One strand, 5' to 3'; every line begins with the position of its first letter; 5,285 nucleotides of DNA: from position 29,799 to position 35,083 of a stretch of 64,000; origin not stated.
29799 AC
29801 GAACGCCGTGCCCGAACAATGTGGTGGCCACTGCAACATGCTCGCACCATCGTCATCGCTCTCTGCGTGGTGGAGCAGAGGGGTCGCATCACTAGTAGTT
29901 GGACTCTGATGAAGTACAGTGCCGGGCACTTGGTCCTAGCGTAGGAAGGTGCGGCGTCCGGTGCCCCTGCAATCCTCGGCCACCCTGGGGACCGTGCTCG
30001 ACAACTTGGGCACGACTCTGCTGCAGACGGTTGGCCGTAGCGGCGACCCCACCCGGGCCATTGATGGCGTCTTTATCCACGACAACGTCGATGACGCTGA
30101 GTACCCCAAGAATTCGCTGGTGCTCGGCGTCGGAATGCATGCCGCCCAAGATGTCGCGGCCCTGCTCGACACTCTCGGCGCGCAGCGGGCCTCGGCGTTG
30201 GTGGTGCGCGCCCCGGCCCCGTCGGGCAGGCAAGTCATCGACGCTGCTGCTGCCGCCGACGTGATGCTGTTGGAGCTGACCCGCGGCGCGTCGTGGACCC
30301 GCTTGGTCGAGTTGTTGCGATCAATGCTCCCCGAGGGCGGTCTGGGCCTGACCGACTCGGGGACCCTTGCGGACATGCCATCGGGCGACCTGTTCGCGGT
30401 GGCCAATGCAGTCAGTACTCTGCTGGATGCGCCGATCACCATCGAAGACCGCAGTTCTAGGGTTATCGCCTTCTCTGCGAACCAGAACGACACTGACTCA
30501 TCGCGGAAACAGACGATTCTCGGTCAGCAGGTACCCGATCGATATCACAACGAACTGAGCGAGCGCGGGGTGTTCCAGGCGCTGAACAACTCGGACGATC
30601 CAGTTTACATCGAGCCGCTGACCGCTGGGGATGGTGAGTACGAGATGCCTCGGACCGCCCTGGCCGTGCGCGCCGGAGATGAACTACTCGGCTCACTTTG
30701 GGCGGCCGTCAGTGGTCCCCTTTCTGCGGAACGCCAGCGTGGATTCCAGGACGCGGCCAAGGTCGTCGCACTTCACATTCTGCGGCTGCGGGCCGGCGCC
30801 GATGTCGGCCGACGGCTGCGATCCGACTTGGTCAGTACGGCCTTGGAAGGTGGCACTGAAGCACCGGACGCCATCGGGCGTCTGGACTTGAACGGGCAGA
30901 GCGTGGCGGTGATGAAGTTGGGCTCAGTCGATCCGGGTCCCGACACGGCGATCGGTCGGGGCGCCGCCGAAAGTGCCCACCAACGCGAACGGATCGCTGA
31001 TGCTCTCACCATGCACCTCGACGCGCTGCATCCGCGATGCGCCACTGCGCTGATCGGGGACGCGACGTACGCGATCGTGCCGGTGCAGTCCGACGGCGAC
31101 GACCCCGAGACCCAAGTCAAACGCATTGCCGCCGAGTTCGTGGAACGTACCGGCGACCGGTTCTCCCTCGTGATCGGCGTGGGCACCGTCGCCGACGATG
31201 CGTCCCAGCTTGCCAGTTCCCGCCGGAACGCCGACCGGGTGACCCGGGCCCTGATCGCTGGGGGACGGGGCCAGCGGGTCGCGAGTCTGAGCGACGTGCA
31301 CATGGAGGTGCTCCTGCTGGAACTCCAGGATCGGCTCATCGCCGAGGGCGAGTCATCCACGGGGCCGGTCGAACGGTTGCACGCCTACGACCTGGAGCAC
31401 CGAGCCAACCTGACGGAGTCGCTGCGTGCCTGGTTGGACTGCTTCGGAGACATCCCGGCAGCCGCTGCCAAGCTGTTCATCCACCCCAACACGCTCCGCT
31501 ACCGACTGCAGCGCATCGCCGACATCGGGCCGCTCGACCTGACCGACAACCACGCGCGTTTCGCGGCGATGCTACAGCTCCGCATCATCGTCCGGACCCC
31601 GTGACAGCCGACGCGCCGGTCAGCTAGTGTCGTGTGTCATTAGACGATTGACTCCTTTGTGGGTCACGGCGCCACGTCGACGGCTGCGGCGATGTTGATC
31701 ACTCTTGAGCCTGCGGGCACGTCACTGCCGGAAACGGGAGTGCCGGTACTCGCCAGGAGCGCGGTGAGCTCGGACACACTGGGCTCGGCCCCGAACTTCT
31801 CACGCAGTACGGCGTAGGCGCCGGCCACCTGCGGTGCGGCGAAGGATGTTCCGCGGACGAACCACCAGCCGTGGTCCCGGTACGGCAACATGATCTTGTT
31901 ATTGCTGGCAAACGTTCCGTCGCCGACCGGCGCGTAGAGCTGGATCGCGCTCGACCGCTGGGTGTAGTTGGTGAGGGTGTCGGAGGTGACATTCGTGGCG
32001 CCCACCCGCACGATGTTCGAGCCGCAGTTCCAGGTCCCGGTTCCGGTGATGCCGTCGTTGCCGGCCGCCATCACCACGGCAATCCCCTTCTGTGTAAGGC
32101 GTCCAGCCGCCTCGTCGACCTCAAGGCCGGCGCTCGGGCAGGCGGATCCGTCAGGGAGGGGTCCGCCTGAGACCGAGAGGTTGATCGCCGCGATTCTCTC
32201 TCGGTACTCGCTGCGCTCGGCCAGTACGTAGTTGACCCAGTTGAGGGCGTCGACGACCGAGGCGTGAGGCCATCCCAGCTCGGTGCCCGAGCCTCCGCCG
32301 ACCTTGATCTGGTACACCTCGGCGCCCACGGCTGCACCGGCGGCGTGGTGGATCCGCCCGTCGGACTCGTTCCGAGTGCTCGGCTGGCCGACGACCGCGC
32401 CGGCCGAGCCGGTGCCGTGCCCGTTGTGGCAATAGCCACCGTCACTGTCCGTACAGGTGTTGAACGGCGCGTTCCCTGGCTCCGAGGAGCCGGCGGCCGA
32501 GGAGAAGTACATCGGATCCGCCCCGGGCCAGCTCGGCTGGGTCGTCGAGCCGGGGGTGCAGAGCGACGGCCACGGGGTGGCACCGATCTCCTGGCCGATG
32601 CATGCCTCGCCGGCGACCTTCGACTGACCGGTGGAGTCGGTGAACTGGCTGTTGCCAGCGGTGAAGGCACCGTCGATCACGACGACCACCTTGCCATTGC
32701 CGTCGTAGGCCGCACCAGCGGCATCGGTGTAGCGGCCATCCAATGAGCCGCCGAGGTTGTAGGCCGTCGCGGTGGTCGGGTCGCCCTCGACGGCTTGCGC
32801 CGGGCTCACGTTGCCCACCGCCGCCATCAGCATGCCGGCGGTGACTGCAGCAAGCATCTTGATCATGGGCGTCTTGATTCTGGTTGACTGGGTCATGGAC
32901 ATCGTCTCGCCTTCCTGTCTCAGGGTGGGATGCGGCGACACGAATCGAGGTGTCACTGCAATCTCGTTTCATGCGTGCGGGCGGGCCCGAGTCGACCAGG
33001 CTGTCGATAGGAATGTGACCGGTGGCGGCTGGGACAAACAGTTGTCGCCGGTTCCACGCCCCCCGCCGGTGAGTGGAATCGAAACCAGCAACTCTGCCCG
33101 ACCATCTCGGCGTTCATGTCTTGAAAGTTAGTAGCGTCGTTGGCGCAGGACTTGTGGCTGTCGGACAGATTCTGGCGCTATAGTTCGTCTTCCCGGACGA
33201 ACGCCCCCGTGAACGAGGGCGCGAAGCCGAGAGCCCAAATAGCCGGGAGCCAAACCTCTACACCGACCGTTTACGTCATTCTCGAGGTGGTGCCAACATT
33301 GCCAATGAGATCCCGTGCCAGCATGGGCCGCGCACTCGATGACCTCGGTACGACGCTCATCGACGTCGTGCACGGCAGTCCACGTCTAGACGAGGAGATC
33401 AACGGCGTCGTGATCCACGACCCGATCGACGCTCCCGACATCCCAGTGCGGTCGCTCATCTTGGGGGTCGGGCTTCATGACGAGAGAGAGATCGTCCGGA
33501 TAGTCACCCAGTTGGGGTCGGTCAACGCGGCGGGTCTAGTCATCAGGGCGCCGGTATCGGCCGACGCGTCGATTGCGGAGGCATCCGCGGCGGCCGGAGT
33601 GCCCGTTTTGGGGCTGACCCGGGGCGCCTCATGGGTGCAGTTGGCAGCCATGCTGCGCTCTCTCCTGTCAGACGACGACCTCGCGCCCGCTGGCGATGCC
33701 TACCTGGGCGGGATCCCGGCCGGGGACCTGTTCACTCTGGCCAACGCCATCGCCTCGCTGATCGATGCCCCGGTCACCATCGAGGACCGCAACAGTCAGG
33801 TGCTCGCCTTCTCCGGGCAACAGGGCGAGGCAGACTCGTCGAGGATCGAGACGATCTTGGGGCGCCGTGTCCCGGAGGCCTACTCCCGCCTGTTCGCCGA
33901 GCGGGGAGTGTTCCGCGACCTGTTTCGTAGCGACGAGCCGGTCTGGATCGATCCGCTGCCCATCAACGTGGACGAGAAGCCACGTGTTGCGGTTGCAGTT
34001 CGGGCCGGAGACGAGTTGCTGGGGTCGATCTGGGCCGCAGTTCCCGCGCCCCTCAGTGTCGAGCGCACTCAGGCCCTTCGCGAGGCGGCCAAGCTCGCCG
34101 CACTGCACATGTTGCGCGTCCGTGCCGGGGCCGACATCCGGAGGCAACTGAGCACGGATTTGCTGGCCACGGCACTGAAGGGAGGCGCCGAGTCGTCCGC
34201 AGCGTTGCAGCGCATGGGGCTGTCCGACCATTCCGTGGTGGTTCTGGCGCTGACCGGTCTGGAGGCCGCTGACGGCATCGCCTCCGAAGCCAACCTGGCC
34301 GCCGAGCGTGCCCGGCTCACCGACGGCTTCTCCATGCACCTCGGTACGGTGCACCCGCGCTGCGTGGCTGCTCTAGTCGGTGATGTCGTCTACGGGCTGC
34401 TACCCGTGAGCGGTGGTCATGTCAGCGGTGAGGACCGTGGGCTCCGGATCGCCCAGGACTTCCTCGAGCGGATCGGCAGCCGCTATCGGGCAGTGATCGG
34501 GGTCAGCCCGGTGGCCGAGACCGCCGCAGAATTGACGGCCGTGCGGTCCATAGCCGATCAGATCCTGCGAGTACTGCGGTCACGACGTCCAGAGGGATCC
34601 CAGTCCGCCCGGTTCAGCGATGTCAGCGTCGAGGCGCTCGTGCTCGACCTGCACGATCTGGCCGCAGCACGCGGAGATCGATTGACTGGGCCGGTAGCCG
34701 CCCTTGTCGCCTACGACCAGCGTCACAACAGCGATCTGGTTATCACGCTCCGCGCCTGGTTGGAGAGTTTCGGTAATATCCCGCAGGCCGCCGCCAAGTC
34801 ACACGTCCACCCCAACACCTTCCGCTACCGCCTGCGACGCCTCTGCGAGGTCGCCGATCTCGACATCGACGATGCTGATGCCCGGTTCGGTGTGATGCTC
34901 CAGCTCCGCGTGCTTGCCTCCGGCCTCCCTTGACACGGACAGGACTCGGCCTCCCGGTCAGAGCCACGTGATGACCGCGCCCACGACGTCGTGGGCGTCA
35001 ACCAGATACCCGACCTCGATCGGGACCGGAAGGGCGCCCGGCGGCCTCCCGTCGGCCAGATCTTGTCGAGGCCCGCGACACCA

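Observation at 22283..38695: Candidate undescribed PucR-activated regulon for import and breakdown of D-amino-acid-containing or N-acylated peptides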

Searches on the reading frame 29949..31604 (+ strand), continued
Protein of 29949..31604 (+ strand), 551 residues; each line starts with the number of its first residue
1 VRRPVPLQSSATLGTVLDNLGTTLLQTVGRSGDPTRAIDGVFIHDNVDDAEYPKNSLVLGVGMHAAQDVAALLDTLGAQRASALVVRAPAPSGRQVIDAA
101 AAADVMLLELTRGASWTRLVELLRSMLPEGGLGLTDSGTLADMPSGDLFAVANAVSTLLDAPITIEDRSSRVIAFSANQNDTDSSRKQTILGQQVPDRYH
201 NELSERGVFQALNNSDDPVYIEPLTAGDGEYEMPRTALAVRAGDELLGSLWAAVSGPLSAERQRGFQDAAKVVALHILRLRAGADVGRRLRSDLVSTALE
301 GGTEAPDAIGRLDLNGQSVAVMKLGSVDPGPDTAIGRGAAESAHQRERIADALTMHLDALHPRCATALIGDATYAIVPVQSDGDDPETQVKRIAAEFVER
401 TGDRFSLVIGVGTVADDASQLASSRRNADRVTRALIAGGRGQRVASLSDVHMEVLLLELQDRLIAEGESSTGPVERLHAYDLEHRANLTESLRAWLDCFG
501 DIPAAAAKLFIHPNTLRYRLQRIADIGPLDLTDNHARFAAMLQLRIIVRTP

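Call 106: search_solved_structures(query=L015:7825-8777:+, max_evalue=0.01)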
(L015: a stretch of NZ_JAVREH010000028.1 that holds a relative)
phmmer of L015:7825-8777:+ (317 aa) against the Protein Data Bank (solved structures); distinct sequences matched with E-value up to 0.01: 0.

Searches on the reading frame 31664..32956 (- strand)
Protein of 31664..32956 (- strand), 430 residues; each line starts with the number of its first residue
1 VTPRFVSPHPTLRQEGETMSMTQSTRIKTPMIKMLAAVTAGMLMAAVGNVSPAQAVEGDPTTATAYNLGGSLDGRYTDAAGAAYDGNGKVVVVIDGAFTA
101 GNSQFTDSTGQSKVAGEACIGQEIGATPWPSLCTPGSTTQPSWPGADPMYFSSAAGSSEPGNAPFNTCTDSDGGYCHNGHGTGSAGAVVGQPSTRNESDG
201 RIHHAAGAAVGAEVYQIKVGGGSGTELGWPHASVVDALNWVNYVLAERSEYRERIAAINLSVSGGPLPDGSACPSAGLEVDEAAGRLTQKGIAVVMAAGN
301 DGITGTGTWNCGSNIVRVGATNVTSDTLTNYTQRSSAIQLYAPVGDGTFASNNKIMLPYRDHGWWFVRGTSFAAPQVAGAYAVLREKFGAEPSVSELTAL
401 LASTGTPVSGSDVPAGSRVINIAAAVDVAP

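Call 3: search_protein_families(library=pfam, proteins=[window:31664-32956:-])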
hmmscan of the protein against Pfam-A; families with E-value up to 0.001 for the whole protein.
window:31664-32956:- (430 aa): 1 family
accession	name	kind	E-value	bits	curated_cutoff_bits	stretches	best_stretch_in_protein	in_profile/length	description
PF00082.27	Peptidase_S8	-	4.9e-18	65.9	21.8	1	87-405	2-273/288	Subtilase family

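Call 22: search_protein_families(library=ncbifam, proteins=[window:31664-32902:-], max_evalue=0.00001)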
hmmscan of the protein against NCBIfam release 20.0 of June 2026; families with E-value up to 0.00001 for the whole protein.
window:31664-32902:- (412 aa): 1 family
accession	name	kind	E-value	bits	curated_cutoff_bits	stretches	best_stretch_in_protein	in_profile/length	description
TIGR03921.1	T7SS_mycosin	equivalog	1.6e-08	34.1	278.75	1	151-409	41-286/353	type VII secretion-associated serine protease mycosin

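Call 102: search_solved_structures(query=window:31664-32902:-, max_evalue=0.00001)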
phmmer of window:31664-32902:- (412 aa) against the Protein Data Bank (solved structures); distinct sequences matched with E-value up to 0.00001: 0.

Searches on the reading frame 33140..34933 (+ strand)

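Call 3: search_protein_families(library=pfam, proteins=[window:33140-34933:+])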
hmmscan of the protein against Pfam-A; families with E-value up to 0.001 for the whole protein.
window:33140-34933:+ (597 aa): 2 families
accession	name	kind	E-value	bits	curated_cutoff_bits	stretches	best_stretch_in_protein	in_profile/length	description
PF13556.12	HTH_30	-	1.7e-19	69.8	27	1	533-591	1-59/59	PucR C-terminal helix-turn-helix domain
PF07905.16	PucR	-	0.0001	23.1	33.5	1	74-168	11-110/118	Purine catabolism regulatory protein-like family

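Call 22: search_protein_families(library=ncbifam, proteins=[window:33305-34933:+], max_evalue=0.00001)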
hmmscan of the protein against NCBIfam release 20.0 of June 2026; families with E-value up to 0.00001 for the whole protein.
window:33305-34933:+ (542 aa): 2 families
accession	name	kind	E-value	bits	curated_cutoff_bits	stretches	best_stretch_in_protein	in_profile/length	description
NF058503.1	SprTransRegAdeR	equivalog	1.6e-34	119.6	700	2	144-297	11-164/403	sporulation transcriptional activator AdeR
NF008550.0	PRK11477.1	equivalog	3e-08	33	612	1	416-535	266-380/385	CdaR family transcriptional regulator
